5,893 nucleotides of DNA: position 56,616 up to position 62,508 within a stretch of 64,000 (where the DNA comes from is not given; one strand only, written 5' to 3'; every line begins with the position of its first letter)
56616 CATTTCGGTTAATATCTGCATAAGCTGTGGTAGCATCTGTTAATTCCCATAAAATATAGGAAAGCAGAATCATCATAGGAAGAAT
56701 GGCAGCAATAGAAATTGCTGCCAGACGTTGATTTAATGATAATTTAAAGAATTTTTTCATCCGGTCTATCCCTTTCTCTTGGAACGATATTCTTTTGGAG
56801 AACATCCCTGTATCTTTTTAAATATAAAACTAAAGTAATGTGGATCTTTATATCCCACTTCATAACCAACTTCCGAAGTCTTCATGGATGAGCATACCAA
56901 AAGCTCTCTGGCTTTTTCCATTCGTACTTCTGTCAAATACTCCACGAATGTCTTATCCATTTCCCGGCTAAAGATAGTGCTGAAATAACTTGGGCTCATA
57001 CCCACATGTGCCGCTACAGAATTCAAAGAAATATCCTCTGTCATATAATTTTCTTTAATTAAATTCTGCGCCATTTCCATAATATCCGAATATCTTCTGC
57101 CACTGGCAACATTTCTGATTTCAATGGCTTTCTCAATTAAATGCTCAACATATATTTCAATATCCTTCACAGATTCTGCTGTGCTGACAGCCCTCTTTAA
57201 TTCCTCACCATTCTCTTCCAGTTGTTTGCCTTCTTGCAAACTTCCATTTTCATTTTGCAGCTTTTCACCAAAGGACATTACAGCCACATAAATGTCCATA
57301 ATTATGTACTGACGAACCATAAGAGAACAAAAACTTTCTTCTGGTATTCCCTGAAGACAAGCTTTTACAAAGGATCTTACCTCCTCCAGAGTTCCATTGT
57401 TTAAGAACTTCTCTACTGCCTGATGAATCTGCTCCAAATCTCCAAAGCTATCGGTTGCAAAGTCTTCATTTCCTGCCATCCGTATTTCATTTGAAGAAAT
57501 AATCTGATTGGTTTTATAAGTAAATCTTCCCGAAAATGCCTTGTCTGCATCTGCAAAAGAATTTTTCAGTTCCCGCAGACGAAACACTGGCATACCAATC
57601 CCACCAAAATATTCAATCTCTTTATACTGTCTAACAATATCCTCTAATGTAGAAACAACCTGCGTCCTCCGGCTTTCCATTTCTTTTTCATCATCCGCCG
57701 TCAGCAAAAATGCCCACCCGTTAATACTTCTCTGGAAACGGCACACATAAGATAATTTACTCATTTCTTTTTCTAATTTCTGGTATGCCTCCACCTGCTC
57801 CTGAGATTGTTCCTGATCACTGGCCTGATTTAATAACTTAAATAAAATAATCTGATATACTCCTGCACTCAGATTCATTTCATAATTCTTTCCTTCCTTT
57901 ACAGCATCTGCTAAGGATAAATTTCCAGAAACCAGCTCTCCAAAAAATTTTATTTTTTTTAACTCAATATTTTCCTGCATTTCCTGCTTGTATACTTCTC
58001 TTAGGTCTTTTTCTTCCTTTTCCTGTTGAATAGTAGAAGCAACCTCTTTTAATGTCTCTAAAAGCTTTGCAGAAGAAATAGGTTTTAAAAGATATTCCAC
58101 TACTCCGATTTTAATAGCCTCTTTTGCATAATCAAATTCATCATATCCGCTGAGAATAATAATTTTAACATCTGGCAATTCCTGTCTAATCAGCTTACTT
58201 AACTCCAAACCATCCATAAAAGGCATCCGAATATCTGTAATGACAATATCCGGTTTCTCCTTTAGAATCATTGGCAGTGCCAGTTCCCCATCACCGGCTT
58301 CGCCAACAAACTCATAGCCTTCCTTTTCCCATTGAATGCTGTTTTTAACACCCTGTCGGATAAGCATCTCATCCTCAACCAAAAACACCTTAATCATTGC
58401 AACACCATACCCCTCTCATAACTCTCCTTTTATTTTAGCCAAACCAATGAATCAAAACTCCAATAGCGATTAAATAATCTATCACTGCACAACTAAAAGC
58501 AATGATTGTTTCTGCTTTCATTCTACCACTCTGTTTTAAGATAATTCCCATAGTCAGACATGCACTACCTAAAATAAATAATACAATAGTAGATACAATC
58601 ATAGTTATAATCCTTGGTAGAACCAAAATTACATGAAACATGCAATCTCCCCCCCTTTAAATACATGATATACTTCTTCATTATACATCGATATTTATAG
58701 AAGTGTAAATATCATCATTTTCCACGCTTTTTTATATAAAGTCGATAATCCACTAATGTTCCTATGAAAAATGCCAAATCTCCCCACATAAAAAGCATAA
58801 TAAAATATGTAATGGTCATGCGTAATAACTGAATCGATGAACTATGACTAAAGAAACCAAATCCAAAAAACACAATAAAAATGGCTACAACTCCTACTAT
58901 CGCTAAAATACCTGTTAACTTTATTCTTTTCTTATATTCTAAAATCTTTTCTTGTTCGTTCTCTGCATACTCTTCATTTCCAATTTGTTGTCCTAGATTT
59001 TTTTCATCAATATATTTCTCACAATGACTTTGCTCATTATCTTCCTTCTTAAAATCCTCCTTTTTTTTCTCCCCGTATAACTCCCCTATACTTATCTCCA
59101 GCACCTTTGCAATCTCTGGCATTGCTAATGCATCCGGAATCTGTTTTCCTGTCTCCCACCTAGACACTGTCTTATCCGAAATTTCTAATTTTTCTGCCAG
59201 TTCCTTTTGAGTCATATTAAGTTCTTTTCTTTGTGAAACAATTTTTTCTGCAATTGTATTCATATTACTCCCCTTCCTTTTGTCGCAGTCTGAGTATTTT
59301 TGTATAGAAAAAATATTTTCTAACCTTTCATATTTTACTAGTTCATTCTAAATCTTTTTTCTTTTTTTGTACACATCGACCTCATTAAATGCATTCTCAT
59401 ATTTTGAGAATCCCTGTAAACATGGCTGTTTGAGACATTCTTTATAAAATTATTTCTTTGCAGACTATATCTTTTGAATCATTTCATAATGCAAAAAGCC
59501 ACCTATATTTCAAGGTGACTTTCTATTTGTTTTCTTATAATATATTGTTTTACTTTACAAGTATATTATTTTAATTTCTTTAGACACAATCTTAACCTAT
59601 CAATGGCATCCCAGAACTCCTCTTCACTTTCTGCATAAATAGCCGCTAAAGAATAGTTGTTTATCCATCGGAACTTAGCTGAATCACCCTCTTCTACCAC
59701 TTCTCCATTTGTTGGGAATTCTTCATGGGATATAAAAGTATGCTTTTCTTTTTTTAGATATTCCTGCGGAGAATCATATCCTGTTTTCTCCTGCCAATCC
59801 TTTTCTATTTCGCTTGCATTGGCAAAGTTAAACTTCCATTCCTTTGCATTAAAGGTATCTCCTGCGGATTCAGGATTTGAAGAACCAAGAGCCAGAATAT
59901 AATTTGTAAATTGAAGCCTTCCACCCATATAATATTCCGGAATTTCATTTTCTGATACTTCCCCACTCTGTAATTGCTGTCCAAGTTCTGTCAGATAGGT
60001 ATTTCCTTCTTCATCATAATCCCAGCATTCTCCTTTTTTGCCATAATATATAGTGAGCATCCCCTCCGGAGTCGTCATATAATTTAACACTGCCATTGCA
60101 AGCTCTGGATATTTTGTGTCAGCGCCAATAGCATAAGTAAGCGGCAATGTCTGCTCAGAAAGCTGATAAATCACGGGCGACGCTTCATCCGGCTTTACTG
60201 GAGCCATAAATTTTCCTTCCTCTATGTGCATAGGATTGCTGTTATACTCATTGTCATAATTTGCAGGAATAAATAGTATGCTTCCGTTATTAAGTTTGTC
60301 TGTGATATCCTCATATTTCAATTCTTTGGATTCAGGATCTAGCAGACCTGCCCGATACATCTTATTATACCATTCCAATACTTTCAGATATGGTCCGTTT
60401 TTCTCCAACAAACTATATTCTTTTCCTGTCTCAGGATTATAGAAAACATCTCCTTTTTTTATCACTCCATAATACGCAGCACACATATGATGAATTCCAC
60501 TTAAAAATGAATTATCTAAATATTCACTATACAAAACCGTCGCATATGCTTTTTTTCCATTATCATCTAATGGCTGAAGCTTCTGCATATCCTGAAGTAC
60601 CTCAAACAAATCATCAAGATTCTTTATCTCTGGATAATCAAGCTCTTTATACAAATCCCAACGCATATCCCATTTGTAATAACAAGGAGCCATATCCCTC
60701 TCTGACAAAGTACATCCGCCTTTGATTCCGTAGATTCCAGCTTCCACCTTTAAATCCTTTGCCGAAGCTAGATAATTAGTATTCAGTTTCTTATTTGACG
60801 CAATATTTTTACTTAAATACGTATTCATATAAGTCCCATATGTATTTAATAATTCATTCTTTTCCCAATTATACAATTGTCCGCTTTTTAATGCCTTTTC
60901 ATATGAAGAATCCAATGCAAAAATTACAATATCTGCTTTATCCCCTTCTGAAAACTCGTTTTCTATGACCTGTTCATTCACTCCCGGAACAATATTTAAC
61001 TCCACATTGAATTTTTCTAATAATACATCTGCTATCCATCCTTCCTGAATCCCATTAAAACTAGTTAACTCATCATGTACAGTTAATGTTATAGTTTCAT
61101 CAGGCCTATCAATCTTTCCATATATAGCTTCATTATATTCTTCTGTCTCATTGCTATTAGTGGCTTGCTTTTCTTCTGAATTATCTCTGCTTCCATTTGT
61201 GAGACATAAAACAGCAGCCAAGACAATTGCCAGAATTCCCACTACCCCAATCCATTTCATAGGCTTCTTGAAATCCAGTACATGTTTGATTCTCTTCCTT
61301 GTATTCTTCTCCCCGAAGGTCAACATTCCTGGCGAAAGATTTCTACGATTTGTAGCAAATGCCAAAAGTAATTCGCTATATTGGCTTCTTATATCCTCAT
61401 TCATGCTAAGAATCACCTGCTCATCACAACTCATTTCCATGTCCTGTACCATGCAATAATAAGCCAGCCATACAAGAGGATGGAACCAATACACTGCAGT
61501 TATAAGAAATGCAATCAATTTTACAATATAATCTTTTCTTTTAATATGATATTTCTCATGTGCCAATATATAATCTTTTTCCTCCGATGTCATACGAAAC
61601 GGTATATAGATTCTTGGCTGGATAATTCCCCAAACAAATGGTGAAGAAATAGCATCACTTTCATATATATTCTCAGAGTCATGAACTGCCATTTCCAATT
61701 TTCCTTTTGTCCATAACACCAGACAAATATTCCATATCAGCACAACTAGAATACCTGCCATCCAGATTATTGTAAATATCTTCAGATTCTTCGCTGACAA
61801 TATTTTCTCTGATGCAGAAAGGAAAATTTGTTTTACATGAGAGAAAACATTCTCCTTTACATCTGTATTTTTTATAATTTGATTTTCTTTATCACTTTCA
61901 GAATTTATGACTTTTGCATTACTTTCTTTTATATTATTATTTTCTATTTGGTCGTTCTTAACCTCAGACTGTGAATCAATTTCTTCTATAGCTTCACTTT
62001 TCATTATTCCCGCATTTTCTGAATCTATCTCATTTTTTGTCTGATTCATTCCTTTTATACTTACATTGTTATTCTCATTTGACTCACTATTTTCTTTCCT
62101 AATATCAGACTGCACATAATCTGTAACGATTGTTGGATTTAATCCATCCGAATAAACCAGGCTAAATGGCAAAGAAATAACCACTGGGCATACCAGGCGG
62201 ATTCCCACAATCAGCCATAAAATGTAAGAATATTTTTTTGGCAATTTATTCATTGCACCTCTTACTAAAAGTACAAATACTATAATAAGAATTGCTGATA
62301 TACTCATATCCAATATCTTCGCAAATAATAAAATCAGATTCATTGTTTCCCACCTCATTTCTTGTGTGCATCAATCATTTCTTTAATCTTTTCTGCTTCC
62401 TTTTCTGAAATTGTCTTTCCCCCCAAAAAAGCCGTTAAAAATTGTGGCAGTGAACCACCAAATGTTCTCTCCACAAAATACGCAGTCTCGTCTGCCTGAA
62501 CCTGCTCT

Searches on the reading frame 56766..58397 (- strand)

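Call 90: search_protein_families(library=pfam, proteins=[window:56766-58397:-])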
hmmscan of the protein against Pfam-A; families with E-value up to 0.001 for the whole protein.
window:56766-58397:- (543 aa): 5 families
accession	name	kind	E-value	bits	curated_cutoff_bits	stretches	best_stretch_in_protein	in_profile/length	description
PF00072.30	Response_reg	-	4.3e-28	98.1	30.2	1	4-116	1-110/111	Response regulator receiver domain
PF12833.13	HTH_18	-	1.5e-21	76.9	33.6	1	462-539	2-79/80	Helix-turn-helix domain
PF00165.29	HTH_AraC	-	4.5e-20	71.7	26.6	2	447-489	1-42/42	Bacterial regulatory helix-turn-helix proteins, AraC family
PF17853.6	GGDEF_2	-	6.4e-05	23.6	24.5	1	164-287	7-113/116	GGDEF-like domain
PF21907.4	SAM_CEP-1_C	-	7.7e-05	23.3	26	1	196-282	9-96/103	CEP-1 C-terminal SAM domain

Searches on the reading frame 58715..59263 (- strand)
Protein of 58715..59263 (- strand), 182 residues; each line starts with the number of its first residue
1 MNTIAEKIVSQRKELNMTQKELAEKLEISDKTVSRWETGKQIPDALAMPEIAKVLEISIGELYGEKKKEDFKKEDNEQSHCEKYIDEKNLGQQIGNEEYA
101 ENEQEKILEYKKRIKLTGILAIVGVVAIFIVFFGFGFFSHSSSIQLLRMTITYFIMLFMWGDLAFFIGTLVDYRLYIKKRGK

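Call 90: search_protein_families(library=pfam, proteins=[window:58715-59263:-])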
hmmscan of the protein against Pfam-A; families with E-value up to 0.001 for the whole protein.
window:58715-59263:- (182 aa): 9 families
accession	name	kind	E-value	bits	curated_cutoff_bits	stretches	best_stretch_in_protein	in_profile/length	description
PF01381.28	HTH_3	-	1.7e-14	54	23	1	11-62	4-55/55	Helix-turn-helix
PF12844.13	HTH_19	-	2.2e-08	34.3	30.2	1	7-63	3-59/64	Helix-turn-helix domain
PF13443.12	HTH_26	-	1.5e-06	28.8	22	1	13-63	7-58/63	Cro/C1-type HTH DNA-binding domain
PF13560.12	HTH_31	-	3.1e-06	27.8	27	1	12-57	10-56/64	Helix-turn-helix domain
PF07022.19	Phage_CI_repr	-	1.5e-05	25.6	22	1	15-66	10-61/65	Bacteriophage CI repressor helix-turn-helix domain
PF13022.12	HTH_Tnp_1_2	-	0.00012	22.6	27.9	0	13-40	22-50/122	Helix-turn-helix of insertion element transposase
PF04545.22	Sigma70_r4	-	0.00016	21.6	24.1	0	7-37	11-41/50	Sigma-70, region 4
PF08281.18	Sigma70_r4_2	-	0.0002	21.4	25.7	0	8-35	18-45/54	Sigma-70, region 4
PF06687.17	SUR7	-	0.00099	19.3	29.6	0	74-171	61-159/201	SUR7/PalI family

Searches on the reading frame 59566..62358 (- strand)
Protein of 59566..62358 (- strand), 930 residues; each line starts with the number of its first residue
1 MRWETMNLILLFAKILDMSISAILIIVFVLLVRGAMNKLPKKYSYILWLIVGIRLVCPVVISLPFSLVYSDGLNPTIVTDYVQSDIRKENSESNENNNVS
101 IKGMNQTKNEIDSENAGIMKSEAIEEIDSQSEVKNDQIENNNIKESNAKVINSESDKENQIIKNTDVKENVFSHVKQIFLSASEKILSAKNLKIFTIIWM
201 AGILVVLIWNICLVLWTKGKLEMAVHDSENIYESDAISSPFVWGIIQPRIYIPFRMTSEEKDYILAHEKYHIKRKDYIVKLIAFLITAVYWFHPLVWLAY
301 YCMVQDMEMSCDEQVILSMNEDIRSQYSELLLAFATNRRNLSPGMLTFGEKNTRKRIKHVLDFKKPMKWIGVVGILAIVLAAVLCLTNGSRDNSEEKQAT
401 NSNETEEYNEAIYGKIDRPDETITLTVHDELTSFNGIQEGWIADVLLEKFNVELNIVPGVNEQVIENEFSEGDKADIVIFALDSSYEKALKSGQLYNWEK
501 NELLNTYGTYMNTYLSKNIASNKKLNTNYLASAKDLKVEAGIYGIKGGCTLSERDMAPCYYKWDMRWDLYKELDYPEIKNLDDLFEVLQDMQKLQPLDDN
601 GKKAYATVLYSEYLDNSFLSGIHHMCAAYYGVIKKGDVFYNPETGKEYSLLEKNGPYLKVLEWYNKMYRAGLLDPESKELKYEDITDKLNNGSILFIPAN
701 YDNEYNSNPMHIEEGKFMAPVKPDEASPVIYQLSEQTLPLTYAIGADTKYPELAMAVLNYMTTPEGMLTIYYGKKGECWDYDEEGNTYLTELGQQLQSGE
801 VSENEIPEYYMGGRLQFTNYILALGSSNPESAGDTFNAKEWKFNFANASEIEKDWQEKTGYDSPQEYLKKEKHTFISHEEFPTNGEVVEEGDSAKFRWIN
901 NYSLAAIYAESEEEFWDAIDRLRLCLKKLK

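Call 90: search_protein_families(library=pfam, proteins=[window:59566-62358:-])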
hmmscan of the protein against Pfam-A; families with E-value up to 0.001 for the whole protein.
window:59566-62358:- (930 aa): 1 family
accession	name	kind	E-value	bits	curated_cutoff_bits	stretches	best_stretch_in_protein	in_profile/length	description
PF05569.17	Peptidase_M56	-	2.6e-50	171.7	31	2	147-359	58-295/296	BlaR1 peptidase M56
